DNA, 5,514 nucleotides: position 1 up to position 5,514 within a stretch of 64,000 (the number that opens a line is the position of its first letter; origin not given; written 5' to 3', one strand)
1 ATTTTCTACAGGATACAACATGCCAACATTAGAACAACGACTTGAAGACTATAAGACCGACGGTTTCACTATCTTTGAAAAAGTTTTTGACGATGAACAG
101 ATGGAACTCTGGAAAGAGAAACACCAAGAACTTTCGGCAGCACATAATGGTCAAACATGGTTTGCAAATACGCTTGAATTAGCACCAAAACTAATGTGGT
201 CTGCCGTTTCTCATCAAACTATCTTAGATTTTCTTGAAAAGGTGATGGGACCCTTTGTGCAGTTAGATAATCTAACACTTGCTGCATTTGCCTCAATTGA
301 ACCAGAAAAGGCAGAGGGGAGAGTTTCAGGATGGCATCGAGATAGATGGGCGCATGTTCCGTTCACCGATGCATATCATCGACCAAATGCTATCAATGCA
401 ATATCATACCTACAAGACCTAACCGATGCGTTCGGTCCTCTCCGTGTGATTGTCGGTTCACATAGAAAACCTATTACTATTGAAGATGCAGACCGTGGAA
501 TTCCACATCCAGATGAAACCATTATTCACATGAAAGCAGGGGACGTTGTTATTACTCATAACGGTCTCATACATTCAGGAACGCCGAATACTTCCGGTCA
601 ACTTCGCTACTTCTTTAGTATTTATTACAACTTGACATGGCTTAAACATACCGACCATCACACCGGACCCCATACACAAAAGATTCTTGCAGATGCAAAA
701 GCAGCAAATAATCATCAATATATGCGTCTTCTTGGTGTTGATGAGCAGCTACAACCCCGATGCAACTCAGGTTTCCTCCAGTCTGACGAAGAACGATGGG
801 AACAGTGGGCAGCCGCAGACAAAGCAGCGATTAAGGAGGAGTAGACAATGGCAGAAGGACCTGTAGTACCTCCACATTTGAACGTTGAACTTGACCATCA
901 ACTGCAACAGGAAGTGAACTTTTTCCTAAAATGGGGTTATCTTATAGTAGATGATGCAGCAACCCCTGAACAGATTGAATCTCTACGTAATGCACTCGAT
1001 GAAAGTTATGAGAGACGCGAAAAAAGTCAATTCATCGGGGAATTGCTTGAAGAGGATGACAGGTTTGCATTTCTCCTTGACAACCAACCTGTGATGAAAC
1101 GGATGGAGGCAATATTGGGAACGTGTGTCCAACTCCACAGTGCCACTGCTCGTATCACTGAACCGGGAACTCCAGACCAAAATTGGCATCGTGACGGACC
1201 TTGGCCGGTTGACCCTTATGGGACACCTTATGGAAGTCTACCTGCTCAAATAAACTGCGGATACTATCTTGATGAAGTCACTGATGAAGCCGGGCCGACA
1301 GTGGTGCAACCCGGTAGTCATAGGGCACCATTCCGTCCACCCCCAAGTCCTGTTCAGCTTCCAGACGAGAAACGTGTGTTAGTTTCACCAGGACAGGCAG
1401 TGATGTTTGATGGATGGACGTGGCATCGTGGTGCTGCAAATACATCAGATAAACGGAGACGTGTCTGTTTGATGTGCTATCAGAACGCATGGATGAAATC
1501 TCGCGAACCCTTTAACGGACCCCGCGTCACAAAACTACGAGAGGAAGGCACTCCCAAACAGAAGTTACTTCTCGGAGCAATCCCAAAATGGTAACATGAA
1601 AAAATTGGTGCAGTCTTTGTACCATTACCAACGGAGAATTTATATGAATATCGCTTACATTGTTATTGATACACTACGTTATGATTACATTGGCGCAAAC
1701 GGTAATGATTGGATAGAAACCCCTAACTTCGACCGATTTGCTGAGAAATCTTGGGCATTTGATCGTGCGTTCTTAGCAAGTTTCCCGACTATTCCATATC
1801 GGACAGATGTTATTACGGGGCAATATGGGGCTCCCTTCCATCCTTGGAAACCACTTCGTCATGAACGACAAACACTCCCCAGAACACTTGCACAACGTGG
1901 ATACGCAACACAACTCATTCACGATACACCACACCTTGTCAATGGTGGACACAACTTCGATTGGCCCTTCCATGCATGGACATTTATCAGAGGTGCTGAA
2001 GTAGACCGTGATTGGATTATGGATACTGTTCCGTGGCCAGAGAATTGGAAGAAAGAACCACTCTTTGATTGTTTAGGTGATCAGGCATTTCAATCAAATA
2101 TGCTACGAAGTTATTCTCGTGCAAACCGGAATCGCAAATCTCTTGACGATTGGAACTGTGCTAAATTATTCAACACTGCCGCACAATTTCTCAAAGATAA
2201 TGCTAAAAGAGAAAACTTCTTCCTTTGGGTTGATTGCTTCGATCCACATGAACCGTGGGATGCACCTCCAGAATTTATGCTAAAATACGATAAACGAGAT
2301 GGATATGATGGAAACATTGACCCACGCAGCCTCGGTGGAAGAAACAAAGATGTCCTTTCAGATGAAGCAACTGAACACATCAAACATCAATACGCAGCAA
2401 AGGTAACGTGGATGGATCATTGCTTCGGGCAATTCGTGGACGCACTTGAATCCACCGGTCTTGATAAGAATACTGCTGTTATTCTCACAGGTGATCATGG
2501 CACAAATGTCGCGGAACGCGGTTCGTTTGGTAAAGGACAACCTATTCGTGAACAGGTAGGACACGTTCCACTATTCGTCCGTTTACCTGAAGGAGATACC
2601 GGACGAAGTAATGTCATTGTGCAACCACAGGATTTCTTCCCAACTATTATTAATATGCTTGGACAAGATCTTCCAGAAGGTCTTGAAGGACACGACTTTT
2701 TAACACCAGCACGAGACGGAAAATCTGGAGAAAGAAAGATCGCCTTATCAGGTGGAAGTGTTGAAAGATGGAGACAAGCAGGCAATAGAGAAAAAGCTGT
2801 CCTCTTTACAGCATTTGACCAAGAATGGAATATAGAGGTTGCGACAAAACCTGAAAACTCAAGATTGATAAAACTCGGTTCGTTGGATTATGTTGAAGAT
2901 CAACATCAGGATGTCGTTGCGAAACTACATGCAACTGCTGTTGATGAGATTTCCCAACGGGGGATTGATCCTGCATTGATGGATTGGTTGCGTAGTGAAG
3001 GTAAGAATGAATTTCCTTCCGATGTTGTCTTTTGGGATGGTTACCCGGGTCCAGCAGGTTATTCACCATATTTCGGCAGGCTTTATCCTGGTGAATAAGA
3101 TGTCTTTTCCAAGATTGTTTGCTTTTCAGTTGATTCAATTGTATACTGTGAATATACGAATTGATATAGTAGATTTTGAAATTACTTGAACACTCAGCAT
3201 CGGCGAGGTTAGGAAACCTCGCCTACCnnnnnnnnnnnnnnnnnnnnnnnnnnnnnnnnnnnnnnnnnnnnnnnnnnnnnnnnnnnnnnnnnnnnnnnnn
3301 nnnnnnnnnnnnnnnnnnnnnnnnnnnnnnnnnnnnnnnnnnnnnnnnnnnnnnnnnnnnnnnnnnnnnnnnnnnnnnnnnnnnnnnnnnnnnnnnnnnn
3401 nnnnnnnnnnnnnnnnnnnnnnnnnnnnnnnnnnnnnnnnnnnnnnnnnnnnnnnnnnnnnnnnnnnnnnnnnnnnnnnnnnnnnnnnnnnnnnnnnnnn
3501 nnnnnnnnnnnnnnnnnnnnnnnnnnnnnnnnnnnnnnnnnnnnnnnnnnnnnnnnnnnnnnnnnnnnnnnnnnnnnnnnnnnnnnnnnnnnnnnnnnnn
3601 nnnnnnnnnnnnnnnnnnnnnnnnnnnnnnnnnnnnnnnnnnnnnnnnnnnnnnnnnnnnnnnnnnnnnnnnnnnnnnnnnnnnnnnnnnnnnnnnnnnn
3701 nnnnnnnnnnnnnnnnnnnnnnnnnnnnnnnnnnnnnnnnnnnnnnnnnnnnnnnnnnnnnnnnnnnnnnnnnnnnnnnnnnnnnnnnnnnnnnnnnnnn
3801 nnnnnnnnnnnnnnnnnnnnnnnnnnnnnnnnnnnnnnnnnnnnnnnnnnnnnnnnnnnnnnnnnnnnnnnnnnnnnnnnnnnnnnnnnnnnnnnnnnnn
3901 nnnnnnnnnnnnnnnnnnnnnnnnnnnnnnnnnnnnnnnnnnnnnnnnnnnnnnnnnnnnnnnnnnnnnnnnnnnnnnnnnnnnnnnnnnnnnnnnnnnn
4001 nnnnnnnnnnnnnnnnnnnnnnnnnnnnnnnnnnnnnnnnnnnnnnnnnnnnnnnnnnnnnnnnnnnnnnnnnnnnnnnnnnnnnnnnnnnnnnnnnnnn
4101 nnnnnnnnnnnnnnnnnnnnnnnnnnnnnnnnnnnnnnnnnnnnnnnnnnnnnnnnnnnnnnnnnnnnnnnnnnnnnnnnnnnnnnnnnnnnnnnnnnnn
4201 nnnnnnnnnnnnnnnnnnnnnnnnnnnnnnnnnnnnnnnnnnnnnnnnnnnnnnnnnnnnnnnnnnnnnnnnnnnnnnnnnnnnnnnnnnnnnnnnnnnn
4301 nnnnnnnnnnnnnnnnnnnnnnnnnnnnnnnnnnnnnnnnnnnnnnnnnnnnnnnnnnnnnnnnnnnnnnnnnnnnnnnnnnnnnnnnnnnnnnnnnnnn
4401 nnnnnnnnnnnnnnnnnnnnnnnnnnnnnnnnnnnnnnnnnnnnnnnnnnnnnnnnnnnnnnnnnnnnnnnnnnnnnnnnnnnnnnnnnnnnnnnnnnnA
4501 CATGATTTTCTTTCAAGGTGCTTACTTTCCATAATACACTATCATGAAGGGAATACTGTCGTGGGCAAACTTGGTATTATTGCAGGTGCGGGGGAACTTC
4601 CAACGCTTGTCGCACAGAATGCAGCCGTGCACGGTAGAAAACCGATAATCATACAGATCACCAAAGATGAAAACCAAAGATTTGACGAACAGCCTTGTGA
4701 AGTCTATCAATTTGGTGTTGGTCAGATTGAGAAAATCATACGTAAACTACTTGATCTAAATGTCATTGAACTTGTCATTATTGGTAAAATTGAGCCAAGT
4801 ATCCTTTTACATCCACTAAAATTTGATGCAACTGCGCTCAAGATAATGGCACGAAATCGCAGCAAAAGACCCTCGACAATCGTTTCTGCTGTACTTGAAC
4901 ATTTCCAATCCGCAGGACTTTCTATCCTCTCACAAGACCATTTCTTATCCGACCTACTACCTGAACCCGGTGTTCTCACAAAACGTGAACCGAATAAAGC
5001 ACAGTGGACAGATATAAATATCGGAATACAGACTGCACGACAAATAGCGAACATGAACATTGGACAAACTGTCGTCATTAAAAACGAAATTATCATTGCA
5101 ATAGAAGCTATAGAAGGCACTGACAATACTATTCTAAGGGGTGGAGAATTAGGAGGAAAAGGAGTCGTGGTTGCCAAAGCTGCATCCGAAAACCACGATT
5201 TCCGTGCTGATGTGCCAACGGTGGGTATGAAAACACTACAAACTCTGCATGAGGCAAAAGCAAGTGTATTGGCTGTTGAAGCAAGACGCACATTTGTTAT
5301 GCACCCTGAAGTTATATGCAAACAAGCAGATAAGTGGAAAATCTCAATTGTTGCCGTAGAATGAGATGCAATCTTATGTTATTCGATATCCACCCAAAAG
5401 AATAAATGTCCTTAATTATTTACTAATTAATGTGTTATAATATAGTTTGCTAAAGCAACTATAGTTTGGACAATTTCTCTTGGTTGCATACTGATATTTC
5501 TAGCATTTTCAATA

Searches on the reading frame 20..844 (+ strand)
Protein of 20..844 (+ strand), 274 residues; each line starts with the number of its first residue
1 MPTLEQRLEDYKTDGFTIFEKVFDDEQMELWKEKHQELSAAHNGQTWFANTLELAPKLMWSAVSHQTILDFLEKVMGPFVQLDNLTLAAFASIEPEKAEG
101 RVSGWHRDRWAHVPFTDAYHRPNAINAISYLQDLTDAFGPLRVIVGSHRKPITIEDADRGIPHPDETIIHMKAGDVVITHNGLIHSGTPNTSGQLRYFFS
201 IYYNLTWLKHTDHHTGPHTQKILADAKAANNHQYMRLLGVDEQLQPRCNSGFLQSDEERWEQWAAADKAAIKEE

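Call 33: search_protein_families(library=pfam, proteins=[window:20-844:+], max_evalue=0.00001)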
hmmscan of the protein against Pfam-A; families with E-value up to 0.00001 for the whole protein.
window:20-844:+ (274 aa): 1 family
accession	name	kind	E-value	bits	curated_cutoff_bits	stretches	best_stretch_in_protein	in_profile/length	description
PF05721.19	PhyH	-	2.4e-15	57.8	22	1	11-196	1-211/213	Phytanoyl-CoA dioxygenase (PhyH)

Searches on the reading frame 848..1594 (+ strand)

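Call 33: search_protein_families(library=pfam, proteins=[window:848-1594:+], max_evalue=0.00001)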
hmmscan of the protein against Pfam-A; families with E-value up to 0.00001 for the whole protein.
window:848-1594:+ (248 aa): 1 family
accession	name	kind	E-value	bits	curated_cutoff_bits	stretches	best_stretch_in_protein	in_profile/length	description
PF05721.19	PhyH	-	1.2e-21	78.4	22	1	29-206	4-213/213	Phytanoyl-CoA dioxygenase (PhyH)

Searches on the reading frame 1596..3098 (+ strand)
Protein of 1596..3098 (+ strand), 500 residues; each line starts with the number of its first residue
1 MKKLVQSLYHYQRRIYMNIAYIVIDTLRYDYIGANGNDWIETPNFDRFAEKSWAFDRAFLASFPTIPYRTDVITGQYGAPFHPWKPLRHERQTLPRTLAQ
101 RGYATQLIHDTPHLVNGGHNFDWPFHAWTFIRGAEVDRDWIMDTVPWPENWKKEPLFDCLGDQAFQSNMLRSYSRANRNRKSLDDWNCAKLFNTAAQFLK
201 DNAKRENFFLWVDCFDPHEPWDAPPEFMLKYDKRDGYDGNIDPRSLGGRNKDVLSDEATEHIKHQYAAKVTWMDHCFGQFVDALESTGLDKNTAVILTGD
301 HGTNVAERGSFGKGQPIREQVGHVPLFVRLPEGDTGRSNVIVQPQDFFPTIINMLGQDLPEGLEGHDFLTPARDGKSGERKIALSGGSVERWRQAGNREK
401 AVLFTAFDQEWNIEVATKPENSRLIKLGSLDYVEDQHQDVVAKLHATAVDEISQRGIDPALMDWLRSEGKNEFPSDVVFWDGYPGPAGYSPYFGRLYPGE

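Call 33: search_protein_families(library=pfam, proteins=[window:1596-3098:+], max_evalue=0.00001)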
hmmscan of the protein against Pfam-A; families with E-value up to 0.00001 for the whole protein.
window:1596-3098:+ (500 aa): 2 families
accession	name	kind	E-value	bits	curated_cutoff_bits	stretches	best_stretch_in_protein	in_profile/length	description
PF00884.28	Sulfatase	-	8.2e-42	144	25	1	18-356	2-300/301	Sulfatase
PF01663.27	Phosphodiest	-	1.4e-08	35.2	23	0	255-304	183-222/342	Type I phosphodiesterase / nucleotide pyrophosphatase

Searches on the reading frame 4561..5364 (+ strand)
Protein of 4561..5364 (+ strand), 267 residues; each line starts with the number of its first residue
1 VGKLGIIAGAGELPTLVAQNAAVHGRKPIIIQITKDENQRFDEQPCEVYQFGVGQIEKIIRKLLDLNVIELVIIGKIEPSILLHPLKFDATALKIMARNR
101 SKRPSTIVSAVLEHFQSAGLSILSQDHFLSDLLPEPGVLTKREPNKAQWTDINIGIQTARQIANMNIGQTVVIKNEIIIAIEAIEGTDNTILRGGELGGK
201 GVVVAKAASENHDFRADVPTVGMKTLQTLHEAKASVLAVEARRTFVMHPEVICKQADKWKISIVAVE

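Call 33: search_protein_families(library=pfam, proteins=[window:4561-5364:+], max_evalue=0.00001)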
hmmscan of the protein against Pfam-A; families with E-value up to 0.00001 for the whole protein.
window:4561-5364:+ (267 aa): 2 families
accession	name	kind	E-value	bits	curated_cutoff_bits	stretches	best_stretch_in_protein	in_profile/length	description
PF06230.17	LpxI_C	-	4.7e-43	146.6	25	1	136-264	2-131/131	LpxI C-terminal domain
PF17930.7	LpxI_N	-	1.1e-27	97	25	1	3-132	1-129/129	LpxI N-terminal domain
